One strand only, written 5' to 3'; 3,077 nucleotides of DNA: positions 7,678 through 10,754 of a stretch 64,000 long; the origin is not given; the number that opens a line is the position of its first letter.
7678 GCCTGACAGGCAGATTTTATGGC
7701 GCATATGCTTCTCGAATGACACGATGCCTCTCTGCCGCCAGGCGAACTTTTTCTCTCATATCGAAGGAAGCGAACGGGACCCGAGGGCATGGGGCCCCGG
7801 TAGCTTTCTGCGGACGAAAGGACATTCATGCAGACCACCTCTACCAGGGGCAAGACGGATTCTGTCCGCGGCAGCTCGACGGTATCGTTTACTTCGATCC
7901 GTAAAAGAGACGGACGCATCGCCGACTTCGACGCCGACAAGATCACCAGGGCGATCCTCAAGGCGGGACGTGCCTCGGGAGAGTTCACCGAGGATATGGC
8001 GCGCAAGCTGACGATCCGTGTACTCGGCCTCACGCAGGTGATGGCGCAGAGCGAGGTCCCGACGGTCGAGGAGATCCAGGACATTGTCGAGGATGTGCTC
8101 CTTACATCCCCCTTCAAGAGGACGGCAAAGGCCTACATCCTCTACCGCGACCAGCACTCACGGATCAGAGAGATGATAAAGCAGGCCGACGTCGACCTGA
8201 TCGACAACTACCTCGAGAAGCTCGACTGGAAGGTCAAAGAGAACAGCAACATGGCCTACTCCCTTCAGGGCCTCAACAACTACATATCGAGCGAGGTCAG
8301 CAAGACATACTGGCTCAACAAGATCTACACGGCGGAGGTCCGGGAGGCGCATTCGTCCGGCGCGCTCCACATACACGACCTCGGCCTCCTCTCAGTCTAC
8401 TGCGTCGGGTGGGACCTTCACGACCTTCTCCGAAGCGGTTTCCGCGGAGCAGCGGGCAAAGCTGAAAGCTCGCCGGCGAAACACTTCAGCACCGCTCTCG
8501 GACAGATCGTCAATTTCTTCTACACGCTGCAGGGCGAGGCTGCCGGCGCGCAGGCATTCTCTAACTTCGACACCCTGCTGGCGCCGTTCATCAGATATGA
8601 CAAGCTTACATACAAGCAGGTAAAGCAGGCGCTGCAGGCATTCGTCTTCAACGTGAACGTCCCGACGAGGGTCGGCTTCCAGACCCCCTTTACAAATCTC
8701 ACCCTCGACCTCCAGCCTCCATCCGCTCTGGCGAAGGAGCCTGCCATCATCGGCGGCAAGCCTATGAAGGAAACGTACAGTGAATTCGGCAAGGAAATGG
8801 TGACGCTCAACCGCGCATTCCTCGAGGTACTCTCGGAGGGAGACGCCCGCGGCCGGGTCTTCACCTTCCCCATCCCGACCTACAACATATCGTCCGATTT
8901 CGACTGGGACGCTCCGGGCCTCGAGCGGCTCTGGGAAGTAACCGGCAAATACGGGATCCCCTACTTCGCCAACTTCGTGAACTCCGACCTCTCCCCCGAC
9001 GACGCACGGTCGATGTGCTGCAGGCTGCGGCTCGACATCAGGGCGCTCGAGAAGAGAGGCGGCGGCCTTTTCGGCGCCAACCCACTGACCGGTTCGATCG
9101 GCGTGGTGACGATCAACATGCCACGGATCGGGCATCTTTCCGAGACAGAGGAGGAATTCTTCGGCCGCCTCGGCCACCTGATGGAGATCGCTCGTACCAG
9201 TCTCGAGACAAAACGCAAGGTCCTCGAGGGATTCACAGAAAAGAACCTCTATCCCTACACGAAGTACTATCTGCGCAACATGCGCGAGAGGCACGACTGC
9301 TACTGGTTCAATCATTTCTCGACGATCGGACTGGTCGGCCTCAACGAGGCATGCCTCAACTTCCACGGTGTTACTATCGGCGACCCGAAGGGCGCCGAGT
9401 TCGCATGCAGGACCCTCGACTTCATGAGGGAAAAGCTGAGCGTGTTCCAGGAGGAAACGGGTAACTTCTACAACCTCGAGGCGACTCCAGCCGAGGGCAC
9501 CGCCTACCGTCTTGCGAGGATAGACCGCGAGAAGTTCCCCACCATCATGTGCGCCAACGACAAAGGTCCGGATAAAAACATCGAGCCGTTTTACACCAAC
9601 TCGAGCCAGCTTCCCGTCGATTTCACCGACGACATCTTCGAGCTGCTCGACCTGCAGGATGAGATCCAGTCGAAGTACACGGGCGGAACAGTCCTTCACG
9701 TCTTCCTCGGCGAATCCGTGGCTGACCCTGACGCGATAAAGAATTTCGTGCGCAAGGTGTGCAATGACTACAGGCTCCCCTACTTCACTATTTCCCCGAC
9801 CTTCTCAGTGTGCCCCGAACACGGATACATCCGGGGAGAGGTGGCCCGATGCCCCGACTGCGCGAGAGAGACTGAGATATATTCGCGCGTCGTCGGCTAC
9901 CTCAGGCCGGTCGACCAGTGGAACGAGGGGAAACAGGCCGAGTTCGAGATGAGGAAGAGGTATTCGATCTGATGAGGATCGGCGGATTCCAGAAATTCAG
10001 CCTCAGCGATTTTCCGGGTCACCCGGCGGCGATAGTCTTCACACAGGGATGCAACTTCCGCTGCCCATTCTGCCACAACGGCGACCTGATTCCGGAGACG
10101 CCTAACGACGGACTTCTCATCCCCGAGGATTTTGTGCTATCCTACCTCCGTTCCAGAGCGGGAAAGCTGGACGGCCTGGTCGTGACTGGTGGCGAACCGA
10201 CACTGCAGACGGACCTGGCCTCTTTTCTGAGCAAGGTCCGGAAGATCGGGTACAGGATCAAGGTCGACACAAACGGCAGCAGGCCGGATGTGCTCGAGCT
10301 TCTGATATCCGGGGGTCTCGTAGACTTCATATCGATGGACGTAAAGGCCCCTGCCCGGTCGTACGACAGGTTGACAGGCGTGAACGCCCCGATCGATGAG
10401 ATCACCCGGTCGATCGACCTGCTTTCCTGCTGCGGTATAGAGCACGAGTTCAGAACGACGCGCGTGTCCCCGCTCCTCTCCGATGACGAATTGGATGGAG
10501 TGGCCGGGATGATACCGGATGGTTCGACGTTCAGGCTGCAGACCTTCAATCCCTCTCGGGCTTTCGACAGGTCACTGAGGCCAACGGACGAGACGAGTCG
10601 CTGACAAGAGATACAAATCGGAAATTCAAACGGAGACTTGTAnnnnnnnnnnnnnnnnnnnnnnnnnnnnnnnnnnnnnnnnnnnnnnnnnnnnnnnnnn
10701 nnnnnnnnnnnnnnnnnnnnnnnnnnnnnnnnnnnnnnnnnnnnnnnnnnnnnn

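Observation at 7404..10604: Cobalamin riboswitch controlling the B12-independent class III RNR operon nrdDG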

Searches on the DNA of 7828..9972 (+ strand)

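Call 18: search_rna_families(sources=[L002, L003, L004, L005, L006, L007, L008, L009, L010, L011, L012, L013, L014, L015, L016, L017, L018, L019, L020, L063], threshold=gathering)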
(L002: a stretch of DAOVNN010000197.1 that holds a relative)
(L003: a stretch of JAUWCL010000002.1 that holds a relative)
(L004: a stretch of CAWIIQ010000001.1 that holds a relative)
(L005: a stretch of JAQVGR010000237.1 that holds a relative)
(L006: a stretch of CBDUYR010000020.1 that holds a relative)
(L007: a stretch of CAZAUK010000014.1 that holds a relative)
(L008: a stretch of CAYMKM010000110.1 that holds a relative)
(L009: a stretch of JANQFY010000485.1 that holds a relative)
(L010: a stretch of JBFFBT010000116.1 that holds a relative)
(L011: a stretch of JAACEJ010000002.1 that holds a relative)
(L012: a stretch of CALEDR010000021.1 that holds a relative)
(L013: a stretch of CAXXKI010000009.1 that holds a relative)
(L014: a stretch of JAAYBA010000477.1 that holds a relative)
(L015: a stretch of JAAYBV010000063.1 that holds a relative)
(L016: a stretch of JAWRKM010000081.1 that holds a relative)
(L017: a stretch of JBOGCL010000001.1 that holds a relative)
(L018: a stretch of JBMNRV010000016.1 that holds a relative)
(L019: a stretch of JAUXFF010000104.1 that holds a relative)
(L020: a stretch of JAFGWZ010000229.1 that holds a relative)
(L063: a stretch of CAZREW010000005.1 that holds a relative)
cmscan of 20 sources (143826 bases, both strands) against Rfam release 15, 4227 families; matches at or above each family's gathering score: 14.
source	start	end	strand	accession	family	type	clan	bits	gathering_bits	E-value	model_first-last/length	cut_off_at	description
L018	2601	2798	+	RF00174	Cobalamin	Cis-reg; riboswitch;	CL00101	104.7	31.5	8.6e-25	1-189/189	no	Cobalamin riboswitch aptamer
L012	2567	2768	+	RF00174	Cobalamin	Cis-reg; riboswitch;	CL00101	102.9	31.5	2.7e-24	1-189/189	no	Cobalamin riboswitch aptamer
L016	2576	2776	+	RF00174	Cobalamin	Cis-reg; riboswitch;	CL00101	102.9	31.5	2.8e-24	1-189/189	no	Cobalamin riboswitch aptamer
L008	2598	2812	+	RF00174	Cobalamin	Cis-reg; riboswitch;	CL00101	101.8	31.5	5.6e-24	1-189/189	no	Cobalamin riboswitch aptamer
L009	2531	2742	+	RF00174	Cobalamin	Cis-reg; riboswitch;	CL00101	101.8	31.5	5.9e-24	1-189/189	no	Cobalamin riboswitch aptamer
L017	2563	2764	+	RF00174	Cobalamin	Cis-reg; riboswitch;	CL00101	101.5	31.5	6.7e-24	1-189/189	no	Cobalamin riboswitch aptamer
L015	179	391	+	RF00174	Cobalamin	Cis-reg; riboswitch;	CL00101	101.3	31.5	8e-24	1-189/189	no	Cobalamin riboswitch aptamer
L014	2515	2727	+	RF00174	Cobalamin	Cis-reg; riboswitch;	CL00101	100.9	31.5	1e-23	1-189/189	no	Cobalamin riboswitch aptamer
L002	1177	1385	+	RF00174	Cobalamin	Cis-reg; riboswitch;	CL00101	98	31.5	7.1e-23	1-189/189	no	Cobalamin riboswitch aptamer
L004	2529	2737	+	RF00174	Cobalamin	Cis-reg; riboswitch;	CL00101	96.6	31.5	1.7e-22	1-189/189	no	Cobalamin riboswitch aptamer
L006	2534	2736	+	RF00174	Cobalamin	Cis-reg; riboswitch;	CL00101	93.5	31.5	1.3e-21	1-189/189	no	Cobalamin riboswitch aptamer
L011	2488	2693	+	RF00174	Cobalamin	Cis-reg; riboswitch;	CL00101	91.7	31.5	4.3e-21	1-189/189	no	Cobalamin riboswitch aptamer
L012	2413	2486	+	RF00005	tRNA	Gene; tRNA;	CL00001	74.7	29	3.5e-14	1-71/71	no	tRNA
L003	2717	2905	+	RF00174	Cobalamin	Cis-reg; riboswitch;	CL00101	38.9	31.5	5.7e-06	1-189/189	no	Cobalamin riboswitch aptamer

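Call 26: search_rna_families(sources=[L021, L022, L023, L024, L025, L026, L027, L028, L029, L030, L031, L032, L033, L034, L035, L036, L037, L038, L039, L040], threshold=gathering)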
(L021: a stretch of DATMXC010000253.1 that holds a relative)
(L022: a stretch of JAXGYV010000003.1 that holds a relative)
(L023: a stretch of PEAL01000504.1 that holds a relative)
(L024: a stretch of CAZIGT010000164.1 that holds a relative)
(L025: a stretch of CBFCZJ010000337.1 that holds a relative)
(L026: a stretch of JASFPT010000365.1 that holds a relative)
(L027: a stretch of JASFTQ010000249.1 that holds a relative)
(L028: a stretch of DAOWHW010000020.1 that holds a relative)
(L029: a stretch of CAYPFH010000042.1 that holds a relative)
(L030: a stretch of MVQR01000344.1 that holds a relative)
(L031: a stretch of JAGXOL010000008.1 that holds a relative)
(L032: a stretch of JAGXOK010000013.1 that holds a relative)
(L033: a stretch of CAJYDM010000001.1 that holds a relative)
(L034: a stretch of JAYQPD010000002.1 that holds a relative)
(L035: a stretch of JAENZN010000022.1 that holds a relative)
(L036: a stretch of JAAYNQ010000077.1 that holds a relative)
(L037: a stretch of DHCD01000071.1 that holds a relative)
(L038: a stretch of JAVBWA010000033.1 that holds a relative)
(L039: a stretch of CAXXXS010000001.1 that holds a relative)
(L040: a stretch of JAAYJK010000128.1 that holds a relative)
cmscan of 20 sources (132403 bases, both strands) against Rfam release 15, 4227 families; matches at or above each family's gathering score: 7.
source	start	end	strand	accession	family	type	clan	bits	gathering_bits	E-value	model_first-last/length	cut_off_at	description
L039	2676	2894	+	RF00174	Cobalamin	Cis-reg; riboswitch;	CL00101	102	31.5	4.5e-24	1-189/189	no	Cobalamin riboswitch aptamer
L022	2670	2881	+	RF00174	Cobalamin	Cis-reg; riboswitch;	CL00101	100.8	31.5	1e-23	1-189/189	no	Cobalamin riboswitch aptamer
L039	6130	6335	+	RF00174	Cobalamin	Cis-reg; riboswitch;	CL00101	98.5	31.5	4.5e-23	1-189/189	no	Cobalamin riboswitch aptamer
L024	2561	2787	+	RF00174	Cobalamin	Cis-reg; riboswitch;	CL00101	92.9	31.5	1.9e-21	1-189/189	no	Cobalamin riboswitch aptamer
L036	6190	6261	+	RF00005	tRNA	Gene; tRNA;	CL00001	74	29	5.1e-14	1-71/71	no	tRNA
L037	8043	8114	+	RF00005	tRNA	Gene; tRNA;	CL00001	73.2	29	8.3e-14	1-71/71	no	tRNA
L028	5378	5450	+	RF00005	tRNA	Gene; tRNA;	CL00001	66.2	29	7.3e-12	1-71/71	no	tRNA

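Call 27: search_rna_families(sources=[L041, L042, L043, L044, L045, L046, L047, L048, L049, L050, L051, L052, L053, L054, L055, L056, L057, L058, L059, L060], threshold=gathering)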
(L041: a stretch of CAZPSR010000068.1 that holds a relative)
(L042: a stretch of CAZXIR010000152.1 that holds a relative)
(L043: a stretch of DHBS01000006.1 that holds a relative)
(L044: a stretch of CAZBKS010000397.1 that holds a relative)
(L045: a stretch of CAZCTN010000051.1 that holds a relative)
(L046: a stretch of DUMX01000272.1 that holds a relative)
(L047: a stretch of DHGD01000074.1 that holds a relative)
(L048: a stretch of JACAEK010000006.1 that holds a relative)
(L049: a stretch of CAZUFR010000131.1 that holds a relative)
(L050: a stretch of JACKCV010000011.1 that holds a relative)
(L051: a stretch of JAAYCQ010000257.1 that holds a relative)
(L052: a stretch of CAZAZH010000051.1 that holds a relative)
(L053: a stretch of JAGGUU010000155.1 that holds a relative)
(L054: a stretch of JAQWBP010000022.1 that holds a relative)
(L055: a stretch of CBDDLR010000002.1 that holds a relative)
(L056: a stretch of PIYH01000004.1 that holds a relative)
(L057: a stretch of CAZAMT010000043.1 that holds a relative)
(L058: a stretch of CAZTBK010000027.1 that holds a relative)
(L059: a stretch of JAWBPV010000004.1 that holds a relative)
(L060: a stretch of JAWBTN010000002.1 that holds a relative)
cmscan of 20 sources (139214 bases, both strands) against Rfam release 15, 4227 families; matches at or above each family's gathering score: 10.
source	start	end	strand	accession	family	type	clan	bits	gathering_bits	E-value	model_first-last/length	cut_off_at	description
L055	2676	2870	+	RF00174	Cobalamin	Cis-reg; riboswitch;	CL00101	116.9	31.5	2.6e-28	1-189/189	no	Cobalamin riboswitch aptamer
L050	2622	2847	+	RF00174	Cobalamin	Cis-reg; riboswitch;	CL00101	101.6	31.5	6.4e-24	1-189/189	no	Cobalamin riboswitch aptamer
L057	2610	2862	+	RF00174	Cobalamin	Cis-reg; riboswitch;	CL00101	88.5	31.5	3.6e-20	1-189/189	no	Cobalamin riboswitch aptamer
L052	6778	6849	+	RF00005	tRNA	Gene; tRNA;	CL00001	74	29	5.4e-14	1-71/71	no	tRNA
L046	6651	6722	+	RF00005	tRNA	Gene; tRNA;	CL00001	72.7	29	1.2e-13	1-71/71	no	tRNA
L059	7238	7310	-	RF00005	tRNA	Gene; tRNA;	CL00001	59.4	29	5.5e-10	1-71/71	no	tRNA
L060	7238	7310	-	RF00005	tRNA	Gene; tRNA;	CL00001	59.4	29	5.5e-10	1-71/71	no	tRNA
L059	8000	8083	-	RF00005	tRNA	Gene; tRNA;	CL00001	53.1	29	3e-08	1-71/71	no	tRNA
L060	8000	8083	-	RF00005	tRNA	Gene; tRNA;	CL00001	53.1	29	3e-08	1-71/71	no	tRNA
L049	4183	4229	+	RF00005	tRNA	Gene; tRNA;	CL00001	34.3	29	0.0046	1-46/71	3'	tRNA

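Call 28: search_rna_families(sources=[L061, L062, L064, L065, L066, L067, L068, L069, L070, L071, L072, L073, L074, L075, L076, L077, L078, L079, L080, L081], threshold=gathering)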
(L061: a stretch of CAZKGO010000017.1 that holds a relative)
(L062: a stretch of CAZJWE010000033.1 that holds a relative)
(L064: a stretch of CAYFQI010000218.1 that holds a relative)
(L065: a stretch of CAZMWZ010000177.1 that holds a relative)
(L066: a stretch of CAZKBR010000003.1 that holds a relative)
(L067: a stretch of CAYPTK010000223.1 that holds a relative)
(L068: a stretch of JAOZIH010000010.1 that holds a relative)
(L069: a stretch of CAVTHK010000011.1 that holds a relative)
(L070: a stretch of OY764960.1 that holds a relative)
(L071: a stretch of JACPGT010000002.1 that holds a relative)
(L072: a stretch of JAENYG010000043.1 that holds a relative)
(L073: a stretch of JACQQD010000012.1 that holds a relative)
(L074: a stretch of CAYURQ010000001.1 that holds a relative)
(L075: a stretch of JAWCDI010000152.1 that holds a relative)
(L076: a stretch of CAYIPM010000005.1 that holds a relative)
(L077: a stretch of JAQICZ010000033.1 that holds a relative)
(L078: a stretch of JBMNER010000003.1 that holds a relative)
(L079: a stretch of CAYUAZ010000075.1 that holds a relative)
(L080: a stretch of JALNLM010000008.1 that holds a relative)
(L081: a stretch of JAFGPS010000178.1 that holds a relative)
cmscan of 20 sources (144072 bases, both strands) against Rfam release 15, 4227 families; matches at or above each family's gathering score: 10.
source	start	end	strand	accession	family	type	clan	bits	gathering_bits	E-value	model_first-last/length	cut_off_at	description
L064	1133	1336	+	RF00174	Cobalamin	Cis-reg; riboswitch;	CL00101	104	31.5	1.3e-24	1-189/189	no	Cobalamin riboswitch aptamer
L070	2649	2864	+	RF00174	Cobalamin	Cis-reg; riboswitch;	CL00101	102.1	31.5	4.7e-24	1-189/189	no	Cobalamin riboswitch aptamer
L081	2528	2733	+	RF00174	Cobalamin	Cis-reg; riboswitch;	CL00101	101.9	31.5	5.2e-24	1-189/189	no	Cobalamin riboswitch aptamer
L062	1089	1292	+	RF00174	Cobalamin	Cis-reg; riboswitch;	CL00101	101.5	31.5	6.8e-24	1-189/189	no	Cobalamin riboswitch aptamer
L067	141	345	+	RF00174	Cobalamin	Cis-reg; riboswitch;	CL00101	94.3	31.5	8.2e-22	1-189/189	no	Cobalamin riboswitch aptamer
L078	2678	2751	+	RF00005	tRNA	Gene; tRNA;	CL00001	69.8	29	8.2e-13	1-71/71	no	tRNA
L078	2765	2835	+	RF00005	tRNA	Gene; tRNA;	CL00001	65.6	29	1.1e-11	1-71/71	no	tRNA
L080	348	422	+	RF00005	tRNA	Gene; tRNA;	CL00001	64.2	29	2.8e-11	1-71/71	no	tRNA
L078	1580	1661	+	RF00005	tRNA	Gene; tRNA;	CL00001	52.4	29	5e-08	1-71/71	no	tRNA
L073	433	568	-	RF00005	tRNA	Gene; tRNA;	CL00001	40.2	29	0.00011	1-71/71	no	tRNA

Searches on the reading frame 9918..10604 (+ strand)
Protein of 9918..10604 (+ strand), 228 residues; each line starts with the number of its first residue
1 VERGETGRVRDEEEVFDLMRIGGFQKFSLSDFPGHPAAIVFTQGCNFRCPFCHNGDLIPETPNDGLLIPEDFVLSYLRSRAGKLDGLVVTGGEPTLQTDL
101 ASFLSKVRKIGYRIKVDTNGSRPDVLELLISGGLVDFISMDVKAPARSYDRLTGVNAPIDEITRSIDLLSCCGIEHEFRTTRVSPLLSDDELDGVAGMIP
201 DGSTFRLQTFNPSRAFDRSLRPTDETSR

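Call 4: search_protein_families(library=pfam, proteins=[window:9918-10604:+])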
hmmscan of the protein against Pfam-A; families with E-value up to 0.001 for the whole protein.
window:9918-10604:+ (228 aa): 2 families
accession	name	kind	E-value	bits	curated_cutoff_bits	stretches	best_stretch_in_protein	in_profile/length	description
PF04055.27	Radical_SAM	-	5.3e-23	82.4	29.5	1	39-176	1-143/166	Radical SAM superfamily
PF13353.11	Fer4_12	-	1.1e-06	29.4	22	1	39-110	9-80/137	4Fe-4S single cluster domain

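Call 5: search_protein_families(library=ncbifam, proteins=[window:9918-10604:+])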
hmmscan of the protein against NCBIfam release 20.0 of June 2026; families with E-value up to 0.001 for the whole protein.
window:9918-10604:+ (228 aa): 34 families (the best 25 are shown)
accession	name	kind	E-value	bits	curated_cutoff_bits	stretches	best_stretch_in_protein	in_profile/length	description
TIGR02495.1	NrdG2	equivalog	1.4e-60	203.9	131.15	1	21-210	2-192/193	anaerobic ribonucleoside-triphosphate reductase activating protein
TIGR04041.1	activase_YjjW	hypoth_equivalog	2.2e-15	56.8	250.2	2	73-209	98-237/276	YjjW family glycine radical enzyme activase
TIGR02493.1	PFLA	equivalog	2.3e-14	53.3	231.75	1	24-156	5-141/235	pyruvate formate-lyase-activating protein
TIGR02494.1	PFLE_PFLC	subfamily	8.7e-12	44.9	174.35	1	24-56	4-35/293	glycyl-radical enzyme activating protein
TIGR02668.1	moaA_archaeal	equivalog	3.3e-10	39.4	325.25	1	39-166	14-140/303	GTP 3',8-cyclase MoaA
TIGR02666.1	moaA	equivalog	3.5e-10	39.4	284.05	1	41-174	16-155/336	GTP 3',8-cyclase MoaA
TIGR03963.1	rSAM_QueE_Clost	equivalog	5.5e-09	36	260.1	1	34-146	18-126/219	putative 7-carboxy-7-deazaguanine synthase QueE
NF048010.1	SfplDhtActHpsHDes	equivalog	4.5e-08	32.3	430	1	24-56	11-42/298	(2S)-3-sulfopropanediol dehydratase activating enzyme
TIGR04395.1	cutC_activ_rSAM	equivalog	5e-08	32.6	360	0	20-56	6-41/309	choline TMA-lyase-activating enzyme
NF007483.0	PRK10076.1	equivalog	6.4e-08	32.1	326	1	17-58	20-60/292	[formate-C-acetyltransferase]-activating enzyme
NF001199.0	PRK00164.2-1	equivalog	8e-08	31.8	231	1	39-167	16-143/308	GTP 3',8-cyclase MoaA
NF038283.1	viperin_w_prok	equivalog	1.4e-07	31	180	1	41-125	8-97/281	viperin family antiviral radical SAM protein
NF008356.0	PRK11145.1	equivalog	1.4e-07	31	375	1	20-121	6-109/246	pyruvate formate lyase 1-activating protein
NF045646.2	rSAM_Se_TrsS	equivalog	1.7e-07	30.2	490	1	40-122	91-172/441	radical SAM (seleno)protein TrsS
TIGR04317.1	W_rSAM_matur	equivalog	1.9e-07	30.6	380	1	41-148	10-118/349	tungsten cofactor oxidoreductase radical SAM maturase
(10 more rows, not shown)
